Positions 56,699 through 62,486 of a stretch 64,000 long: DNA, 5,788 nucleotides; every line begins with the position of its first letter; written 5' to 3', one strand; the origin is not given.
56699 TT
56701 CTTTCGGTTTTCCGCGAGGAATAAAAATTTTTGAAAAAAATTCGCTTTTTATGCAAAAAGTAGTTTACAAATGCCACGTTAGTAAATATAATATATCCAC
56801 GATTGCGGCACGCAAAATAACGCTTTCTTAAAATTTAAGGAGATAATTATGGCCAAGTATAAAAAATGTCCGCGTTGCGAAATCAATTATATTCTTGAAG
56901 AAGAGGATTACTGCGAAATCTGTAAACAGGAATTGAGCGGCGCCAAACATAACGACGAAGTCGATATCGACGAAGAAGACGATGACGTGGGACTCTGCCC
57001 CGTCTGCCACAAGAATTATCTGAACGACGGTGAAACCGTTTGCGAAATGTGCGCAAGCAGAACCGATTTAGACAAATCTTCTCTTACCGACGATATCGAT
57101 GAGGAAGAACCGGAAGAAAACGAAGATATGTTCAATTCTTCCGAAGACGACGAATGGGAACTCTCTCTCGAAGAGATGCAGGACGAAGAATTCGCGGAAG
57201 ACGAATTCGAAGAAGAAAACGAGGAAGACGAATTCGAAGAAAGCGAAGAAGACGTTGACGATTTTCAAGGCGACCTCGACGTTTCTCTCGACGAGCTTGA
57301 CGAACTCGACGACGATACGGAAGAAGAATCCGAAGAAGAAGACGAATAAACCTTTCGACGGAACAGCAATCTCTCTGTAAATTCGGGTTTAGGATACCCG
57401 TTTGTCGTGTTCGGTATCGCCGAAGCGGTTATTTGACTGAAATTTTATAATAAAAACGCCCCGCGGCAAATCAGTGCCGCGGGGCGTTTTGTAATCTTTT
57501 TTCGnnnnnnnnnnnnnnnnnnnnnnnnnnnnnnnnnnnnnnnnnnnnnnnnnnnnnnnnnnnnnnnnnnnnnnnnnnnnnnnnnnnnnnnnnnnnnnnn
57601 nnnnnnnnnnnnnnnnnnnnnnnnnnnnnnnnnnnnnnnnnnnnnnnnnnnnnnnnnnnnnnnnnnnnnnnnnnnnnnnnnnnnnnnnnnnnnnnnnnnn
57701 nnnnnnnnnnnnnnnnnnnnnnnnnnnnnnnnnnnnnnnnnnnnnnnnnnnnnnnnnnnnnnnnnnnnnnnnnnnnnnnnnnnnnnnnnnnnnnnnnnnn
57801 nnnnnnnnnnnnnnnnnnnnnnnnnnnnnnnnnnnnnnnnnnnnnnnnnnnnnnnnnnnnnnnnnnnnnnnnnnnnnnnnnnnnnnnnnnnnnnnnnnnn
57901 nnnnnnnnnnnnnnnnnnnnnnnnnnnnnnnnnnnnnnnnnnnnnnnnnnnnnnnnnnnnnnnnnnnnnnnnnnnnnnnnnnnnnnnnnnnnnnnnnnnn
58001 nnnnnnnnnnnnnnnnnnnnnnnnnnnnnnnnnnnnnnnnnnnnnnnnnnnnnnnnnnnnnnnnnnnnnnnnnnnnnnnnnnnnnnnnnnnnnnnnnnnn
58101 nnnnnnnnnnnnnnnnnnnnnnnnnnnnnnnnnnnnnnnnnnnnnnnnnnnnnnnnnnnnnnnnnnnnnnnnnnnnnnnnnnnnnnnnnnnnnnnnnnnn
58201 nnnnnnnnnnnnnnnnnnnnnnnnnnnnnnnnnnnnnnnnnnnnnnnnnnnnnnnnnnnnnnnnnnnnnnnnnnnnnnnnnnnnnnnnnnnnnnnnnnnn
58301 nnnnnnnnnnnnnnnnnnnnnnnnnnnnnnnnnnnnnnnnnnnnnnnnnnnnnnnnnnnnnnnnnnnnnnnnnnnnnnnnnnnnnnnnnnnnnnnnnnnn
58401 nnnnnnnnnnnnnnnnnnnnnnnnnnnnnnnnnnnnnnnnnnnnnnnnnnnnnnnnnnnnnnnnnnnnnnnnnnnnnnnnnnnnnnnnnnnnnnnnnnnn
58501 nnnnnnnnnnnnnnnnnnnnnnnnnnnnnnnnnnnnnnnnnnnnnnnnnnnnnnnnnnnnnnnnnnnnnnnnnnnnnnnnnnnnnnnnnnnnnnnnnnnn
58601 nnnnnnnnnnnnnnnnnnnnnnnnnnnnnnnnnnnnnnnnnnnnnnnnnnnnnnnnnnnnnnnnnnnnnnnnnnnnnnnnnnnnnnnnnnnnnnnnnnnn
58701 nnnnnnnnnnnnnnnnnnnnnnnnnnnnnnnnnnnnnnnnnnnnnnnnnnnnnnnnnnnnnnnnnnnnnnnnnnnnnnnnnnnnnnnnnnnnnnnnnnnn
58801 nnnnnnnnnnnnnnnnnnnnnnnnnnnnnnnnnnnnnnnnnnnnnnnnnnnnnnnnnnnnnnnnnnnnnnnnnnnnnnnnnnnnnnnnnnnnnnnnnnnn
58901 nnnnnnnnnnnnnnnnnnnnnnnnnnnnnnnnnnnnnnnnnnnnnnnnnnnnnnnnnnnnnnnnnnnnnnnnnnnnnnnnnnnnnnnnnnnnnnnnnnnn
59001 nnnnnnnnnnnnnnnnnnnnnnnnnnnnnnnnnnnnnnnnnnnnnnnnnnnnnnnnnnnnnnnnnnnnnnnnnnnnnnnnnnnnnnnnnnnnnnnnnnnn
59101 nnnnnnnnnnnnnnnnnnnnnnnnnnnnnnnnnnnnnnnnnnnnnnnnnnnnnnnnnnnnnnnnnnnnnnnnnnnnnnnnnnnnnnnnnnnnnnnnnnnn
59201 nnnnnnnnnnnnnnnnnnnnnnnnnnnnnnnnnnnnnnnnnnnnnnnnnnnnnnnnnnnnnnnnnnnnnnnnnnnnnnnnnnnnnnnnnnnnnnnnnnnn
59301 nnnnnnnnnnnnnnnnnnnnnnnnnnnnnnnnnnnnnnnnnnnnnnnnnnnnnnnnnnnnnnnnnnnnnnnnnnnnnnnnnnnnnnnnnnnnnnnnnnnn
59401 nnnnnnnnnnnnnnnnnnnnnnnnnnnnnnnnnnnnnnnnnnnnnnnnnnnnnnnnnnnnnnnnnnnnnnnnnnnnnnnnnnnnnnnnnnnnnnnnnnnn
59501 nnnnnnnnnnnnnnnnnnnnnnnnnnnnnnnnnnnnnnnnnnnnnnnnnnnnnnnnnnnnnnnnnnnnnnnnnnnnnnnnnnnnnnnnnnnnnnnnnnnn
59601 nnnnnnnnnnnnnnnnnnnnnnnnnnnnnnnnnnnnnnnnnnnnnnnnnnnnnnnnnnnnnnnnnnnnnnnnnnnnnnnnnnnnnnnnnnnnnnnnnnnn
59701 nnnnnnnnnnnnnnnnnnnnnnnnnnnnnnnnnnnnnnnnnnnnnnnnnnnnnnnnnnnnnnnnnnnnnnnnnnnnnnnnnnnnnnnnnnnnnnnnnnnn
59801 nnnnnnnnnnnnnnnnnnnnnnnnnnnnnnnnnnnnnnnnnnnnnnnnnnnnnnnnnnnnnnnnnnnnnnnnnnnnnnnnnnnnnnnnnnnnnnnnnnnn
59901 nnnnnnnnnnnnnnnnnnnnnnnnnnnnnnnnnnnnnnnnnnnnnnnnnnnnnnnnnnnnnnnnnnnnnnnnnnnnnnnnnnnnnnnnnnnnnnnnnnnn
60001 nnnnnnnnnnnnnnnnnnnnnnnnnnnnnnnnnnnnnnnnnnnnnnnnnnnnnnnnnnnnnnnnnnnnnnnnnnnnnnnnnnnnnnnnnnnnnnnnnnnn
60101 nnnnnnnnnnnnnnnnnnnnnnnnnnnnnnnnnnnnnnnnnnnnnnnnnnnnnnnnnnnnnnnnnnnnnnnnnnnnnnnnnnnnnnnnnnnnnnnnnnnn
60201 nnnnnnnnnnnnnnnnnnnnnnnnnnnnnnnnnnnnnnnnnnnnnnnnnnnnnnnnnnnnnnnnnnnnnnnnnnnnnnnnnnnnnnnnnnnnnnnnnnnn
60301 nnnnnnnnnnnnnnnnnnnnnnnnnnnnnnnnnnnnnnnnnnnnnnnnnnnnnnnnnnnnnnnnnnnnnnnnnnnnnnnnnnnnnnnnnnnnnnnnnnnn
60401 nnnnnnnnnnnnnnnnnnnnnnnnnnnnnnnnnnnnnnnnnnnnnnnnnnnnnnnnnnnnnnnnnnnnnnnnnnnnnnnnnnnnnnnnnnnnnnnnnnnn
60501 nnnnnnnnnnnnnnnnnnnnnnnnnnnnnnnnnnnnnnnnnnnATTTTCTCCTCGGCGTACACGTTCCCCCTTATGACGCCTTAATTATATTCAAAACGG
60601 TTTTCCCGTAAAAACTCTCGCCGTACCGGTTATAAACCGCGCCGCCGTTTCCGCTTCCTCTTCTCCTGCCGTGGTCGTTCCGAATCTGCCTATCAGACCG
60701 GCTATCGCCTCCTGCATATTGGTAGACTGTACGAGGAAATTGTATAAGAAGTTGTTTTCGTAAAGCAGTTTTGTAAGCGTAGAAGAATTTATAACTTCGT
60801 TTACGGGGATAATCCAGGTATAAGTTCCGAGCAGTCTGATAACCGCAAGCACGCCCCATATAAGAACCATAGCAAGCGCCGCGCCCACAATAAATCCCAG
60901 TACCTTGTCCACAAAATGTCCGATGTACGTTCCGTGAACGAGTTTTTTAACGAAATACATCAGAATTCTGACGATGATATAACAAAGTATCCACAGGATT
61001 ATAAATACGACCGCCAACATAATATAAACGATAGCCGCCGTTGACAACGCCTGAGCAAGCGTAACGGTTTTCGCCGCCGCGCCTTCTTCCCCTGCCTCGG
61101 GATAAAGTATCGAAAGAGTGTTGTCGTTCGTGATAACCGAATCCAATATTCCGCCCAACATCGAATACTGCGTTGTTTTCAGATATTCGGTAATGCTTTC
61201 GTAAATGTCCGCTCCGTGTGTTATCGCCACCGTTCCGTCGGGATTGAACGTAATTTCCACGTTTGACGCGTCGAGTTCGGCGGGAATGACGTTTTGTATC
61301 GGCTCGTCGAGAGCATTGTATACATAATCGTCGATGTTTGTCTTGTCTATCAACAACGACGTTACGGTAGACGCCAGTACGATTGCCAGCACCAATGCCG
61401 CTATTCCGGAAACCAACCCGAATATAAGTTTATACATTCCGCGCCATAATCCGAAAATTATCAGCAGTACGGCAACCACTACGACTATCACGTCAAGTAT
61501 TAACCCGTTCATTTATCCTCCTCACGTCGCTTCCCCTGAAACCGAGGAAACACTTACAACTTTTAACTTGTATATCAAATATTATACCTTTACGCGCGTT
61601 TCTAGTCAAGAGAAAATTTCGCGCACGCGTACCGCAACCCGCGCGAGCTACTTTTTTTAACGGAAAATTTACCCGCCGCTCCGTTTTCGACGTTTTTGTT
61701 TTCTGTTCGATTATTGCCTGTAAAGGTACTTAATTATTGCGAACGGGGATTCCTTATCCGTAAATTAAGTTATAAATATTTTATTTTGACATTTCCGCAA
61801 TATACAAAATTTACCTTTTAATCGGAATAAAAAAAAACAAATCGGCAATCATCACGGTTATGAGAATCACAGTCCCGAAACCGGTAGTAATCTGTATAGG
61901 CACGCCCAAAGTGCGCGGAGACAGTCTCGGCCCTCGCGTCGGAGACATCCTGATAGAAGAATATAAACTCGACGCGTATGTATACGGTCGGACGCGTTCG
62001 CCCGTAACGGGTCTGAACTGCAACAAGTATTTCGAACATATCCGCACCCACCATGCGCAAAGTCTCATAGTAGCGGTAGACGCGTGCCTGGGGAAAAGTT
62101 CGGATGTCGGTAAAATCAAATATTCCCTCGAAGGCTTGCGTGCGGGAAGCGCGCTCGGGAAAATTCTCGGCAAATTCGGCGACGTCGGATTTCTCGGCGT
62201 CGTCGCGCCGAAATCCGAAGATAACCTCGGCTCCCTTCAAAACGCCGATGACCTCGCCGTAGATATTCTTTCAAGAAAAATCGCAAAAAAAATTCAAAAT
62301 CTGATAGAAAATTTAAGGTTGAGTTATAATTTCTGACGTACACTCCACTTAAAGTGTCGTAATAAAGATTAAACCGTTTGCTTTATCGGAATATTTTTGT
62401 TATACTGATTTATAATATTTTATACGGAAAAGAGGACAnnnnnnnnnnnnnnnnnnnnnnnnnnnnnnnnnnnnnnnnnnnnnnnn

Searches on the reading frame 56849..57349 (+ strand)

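Call 70: search_protein_families(library=pfam, proteins=[window:56849-57349:+], max_evalue=0.001)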
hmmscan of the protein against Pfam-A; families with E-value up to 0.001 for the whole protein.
window:56849-57349:+ (166 aa): 1 family
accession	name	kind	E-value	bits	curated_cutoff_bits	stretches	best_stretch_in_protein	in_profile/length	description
PF18912.6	DZR_2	-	0.00011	22.4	27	0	47-72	21-46/56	Double zinc ribbon domain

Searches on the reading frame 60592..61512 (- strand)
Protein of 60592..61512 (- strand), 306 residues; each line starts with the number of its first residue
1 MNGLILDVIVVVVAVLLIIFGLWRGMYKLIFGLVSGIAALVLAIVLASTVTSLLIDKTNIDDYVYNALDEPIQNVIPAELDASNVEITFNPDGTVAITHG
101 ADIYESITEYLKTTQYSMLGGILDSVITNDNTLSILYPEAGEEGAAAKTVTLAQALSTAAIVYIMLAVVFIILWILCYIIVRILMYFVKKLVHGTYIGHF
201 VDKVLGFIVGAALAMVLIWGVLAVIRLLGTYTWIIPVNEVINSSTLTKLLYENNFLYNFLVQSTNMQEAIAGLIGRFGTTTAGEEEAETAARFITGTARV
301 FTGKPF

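Call 70: search_protein_families(library=pfam, proteins=[window:60592-61512:-], max_evalue=0.001)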
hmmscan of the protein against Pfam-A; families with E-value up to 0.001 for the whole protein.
window:60592-61512:- (306 aa): 1 family
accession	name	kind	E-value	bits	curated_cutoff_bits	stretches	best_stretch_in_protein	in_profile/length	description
PF02674.22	Colicin_V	-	1.4e-14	54.7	29.3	2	164-249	58-138/144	Colicin V production protein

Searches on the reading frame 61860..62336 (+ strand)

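Call 70: search_protein_families(library=pfam, proteins=[window:61860-62336:+], max_evalue=0.001)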
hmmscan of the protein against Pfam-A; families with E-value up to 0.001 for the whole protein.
window:61860-62336:+ (158 aa): 1 family
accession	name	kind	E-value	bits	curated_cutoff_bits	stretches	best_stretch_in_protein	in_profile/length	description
PF06866.16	DUF1256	-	1.4e-29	103.1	27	1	8-128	28-148/164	Protein of unknown function (DUF1256)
